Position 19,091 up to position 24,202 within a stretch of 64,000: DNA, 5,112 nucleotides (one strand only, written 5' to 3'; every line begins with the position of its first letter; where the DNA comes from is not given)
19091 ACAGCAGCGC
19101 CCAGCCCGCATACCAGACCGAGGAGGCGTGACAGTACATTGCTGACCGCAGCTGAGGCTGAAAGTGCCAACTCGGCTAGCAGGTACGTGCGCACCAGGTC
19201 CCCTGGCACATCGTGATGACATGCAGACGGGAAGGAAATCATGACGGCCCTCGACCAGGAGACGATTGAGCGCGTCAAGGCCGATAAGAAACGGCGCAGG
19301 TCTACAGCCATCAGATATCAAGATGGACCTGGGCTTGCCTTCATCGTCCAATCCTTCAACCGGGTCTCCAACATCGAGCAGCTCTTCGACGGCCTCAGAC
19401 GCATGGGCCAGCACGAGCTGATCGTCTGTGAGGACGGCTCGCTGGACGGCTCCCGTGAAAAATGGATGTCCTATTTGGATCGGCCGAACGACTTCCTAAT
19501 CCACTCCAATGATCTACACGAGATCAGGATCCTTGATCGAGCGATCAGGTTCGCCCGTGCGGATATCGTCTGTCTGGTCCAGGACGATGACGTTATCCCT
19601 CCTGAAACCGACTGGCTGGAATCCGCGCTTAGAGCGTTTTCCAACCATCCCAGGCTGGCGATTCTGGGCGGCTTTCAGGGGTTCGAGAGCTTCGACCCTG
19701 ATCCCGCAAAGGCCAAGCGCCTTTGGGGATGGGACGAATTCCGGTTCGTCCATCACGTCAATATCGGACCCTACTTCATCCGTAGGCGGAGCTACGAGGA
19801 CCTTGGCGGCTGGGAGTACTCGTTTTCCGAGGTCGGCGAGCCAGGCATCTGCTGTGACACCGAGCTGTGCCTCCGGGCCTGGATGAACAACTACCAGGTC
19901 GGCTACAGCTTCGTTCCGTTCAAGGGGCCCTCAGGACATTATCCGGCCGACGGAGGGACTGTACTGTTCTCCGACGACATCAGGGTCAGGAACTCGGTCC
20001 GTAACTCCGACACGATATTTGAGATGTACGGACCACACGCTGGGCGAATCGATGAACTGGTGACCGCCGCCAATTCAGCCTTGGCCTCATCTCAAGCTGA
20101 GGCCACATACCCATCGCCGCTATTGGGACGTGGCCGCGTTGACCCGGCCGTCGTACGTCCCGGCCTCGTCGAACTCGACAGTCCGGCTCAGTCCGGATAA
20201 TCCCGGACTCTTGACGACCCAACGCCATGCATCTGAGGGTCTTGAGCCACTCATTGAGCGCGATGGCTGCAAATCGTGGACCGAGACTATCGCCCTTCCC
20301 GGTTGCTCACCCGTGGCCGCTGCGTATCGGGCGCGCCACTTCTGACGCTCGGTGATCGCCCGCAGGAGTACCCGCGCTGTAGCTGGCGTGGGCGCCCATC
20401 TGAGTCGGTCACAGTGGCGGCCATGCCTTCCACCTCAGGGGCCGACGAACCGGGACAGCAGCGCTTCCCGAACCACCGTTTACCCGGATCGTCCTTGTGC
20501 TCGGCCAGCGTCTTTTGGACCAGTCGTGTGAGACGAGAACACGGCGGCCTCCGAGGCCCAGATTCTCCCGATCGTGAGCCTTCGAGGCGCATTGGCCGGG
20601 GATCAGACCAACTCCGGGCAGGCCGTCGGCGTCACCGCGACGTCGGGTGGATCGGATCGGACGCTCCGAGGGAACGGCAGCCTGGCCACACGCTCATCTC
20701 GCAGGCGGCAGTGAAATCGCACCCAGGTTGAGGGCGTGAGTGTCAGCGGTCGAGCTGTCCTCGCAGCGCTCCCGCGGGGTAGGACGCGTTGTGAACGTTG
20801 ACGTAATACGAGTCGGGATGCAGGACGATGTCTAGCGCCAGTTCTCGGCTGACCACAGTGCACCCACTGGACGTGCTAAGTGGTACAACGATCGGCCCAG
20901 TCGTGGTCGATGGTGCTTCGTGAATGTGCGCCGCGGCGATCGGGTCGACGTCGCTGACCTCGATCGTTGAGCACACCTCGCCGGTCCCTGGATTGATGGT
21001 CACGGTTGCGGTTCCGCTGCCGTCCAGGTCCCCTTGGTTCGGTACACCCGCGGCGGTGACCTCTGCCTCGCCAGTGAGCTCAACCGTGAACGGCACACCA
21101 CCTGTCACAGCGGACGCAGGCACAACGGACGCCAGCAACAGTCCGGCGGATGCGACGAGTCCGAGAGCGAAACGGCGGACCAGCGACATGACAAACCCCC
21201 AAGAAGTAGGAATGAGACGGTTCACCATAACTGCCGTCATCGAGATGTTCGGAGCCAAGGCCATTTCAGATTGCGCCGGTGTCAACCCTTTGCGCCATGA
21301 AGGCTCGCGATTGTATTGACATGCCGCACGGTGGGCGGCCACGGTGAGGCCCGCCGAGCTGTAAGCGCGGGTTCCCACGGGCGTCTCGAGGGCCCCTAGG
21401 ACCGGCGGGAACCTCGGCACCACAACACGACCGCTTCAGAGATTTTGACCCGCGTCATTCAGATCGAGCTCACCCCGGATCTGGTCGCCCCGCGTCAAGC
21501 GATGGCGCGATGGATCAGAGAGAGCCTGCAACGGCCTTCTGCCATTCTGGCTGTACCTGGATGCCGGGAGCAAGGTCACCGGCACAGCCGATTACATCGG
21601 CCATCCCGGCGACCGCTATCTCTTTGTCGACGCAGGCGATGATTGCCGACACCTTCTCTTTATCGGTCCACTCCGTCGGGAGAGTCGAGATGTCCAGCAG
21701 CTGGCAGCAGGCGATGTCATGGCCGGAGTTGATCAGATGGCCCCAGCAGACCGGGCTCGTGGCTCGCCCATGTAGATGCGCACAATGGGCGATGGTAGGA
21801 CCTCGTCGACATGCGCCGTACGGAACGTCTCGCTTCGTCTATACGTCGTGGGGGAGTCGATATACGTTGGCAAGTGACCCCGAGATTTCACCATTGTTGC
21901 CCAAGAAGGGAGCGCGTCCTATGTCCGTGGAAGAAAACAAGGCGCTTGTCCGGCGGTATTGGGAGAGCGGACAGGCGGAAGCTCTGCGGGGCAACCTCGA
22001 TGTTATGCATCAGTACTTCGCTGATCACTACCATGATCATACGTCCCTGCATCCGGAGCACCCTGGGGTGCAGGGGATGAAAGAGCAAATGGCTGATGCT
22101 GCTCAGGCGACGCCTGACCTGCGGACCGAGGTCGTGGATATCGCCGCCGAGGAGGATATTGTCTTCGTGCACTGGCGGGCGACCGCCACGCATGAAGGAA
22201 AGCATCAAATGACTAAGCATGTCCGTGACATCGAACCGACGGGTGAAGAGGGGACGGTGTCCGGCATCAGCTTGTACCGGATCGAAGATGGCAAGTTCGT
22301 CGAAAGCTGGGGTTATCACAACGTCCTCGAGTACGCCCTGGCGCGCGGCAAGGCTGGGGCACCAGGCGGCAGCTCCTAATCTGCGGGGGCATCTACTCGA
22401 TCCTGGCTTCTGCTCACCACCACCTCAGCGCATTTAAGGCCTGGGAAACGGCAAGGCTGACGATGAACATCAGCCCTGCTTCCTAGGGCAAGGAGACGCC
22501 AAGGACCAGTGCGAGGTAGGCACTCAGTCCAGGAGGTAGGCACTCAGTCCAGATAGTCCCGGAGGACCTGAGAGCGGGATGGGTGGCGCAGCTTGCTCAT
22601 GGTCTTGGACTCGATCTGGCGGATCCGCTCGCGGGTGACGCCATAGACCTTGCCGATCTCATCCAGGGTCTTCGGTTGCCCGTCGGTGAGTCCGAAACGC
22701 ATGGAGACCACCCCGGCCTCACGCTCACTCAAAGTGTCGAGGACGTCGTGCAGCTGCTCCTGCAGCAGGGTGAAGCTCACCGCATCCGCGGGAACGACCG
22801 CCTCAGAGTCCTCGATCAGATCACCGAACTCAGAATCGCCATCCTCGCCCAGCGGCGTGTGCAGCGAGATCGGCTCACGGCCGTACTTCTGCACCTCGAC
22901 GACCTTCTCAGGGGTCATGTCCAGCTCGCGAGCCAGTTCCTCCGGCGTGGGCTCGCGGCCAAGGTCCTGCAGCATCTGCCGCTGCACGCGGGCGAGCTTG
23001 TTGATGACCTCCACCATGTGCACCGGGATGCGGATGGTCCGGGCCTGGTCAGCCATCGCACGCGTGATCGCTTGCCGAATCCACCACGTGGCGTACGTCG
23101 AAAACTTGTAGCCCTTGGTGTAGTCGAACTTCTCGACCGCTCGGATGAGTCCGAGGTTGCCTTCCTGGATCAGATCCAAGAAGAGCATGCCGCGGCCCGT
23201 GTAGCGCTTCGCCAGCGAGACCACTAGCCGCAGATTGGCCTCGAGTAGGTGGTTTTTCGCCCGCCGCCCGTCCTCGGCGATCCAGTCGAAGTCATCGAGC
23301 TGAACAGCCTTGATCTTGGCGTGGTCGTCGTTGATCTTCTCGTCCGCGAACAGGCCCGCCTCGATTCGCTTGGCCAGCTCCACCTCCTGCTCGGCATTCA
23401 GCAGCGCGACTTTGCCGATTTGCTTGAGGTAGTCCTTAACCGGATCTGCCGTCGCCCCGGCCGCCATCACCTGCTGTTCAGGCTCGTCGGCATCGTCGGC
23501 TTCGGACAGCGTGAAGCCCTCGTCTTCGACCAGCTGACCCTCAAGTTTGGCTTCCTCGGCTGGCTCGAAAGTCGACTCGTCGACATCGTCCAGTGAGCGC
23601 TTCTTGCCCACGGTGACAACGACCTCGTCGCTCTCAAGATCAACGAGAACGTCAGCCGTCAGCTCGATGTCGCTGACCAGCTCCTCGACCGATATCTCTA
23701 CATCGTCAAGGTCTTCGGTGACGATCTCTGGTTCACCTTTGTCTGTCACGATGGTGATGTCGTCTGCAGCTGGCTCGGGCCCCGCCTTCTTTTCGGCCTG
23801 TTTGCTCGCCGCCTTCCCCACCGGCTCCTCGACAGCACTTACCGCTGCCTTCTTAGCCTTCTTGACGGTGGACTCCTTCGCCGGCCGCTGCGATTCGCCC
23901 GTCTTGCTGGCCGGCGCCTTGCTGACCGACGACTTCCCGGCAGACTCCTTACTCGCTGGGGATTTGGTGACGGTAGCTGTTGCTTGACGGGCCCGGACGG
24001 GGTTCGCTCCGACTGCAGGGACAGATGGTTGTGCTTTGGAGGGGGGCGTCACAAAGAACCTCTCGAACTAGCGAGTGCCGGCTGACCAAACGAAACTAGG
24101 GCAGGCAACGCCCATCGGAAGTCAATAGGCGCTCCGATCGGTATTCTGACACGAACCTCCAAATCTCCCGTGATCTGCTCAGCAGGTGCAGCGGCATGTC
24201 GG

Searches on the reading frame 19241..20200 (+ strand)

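Call 8: search_protein_families(library=pfam, proteins=[window:19241-20200:+], max_evalue=0.001)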
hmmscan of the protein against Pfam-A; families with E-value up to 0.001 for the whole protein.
window:19241-20200:+ (319 aa): 1 family
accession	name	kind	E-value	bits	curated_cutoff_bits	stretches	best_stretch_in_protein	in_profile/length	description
PF00535.33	Glycos_transf_2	-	8.6e-11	42.5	23.3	1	35-161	3-131/168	Glycosyl transferase family 2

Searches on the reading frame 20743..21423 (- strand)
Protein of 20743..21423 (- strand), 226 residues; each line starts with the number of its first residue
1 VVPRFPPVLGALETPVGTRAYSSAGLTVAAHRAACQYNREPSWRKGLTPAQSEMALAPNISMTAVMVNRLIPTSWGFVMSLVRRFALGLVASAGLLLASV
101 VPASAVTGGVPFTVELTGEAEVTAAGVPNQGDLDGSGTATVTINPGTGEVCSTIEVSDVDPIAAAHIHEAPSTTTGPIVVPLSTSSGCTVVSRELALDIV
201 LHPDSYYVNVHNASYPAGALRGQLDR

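Call 9: search_protein_families(library=pfam, proteins=[window:20743-21423:-], max_evalue=0.001)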
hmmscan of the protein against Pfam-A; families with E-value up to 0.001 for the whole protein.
window:20743-21423:- (226 aa): 1 family
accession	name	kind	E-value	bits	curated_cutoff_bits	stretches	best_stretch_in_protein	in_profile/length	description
PF07452.17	CHRD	-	5.7e-22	79.2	24.1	1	112-224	1-117/117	CHRD domain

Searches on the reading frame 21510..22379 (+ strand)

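Call 9: search_protein_families(library=pfam, proteins=[window:21510-22379:+], max_evalue=0.001)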
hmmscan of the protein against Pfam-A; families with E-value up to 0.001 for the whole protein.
window:21510-22379:+ (289 aa): 2 families
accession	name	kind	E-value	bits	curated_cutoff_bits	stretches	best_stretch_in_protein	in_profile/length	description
PF07366.18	SnoaL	-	2e-22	79.8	28.4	1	160-274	13-121/126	SnoaL-like polyketide cyclase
PF12680.13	SnoaL_2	-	1.2e-18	68.1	27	1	160-265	10-101/102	SnoaL-like domain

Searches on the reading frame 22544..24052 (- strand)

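Call 9: search_protein_families(library=pfam, proteins=[window:22544-24052:-], max_evalue=0.001)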
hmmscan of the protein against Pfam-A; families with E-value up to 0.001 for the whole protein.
window:22544-24052:- (502 aa): 4 families
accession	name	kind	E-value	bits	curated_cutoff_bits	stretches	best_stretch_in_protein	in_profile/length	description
PF04539.22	Sigma70_r3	-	2.6e-29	101.6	25.3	1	348-424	1-77/78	Sigma-70 region 3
PF04542.20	Sigma70_r2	-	4.9e-24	84.3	24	1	269-339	1-71/71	Sigma-70 region 2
PF04545.22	Sigma70_r4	-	1.1e-18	66.9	24.1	1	437-490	1-50/50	Sigma-70, region 4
PF00140.25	Sigma70_r1_2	-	2.3e-15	56.7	22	1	203-236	1-34/34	Sigma-70 factor, region 1.2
